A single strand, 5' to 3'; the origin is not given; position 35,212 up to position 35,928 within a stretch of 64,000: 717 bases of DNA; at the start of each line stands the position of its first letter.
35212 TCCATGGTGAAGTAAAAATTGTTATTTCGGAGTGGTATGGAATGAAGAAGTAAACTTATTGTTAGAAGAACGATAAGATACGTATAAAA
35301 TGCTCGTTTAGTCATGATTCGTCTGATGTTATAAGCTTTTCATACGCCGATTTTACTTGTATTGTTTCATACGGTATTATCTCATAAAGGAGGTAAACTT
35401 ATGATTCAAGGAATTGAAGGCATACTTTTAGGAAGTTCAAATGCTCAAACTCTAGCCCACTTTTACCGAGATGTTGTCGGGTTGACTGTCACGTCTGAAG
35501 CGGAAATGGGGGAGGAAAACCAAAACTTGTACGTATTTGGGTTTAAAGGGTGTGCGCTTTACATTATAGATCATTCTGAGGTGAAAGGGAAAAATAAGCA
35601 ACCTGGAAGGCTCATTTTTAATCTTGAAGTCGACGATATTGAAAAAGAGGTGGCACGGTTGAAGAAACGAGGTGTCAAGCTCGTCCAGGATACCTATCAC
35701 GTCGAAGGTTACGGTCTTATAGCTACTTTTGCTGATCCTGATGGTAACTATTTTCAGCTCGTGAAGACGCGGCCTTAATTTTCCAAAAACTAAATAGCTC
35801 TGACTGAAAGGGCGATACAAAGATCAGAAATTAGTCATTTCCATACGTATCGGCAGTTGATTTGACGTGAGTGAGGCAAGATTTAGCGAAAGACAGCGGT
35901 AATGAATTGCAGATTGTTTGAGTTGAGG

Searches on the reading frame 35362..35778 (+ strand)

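Call 79: search_protein_families(library=pfam, proteins=[window:35362-35778:+], max_evalue=1)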
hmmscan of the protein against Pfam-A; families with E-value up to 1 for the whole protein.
window:35362-35778:+ (138 aa): 6 families
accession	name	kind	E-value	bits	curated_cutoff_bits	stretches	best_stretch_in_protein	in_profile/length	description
PF00903.31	Glyoxalase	-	2.5e-12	47.7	20.6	1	21-133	5-121/121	Glyoxalase/Bleomycin resistance protein/Dioxygenase superfamily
PF18029.7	Glyoxalase_6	-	9.4e-12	46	23.6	1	25-134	6-106/106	Glyoxalase-like domain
PF13669.12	Glyoxalase_4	-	7.6e-05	23.4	27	1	26-115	8-101/109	Glyoxalase/Bleomycin resistance protein/Dioxygenase superfamily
PF12681.13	Glyoxalase_2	-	0.00024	21.5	30.1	1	21-132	4-112/118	Glyoxalase-like domain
PF22677.2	Ble-like_N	-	0.018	15.2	24.5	0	33-50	17-33/41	Bleomycin resistance protein-like N-terminal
PF13468.12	Glyoxalase_3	-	0.18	12.3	25.1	1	78-108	73-102/176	Glyoxalase-like domain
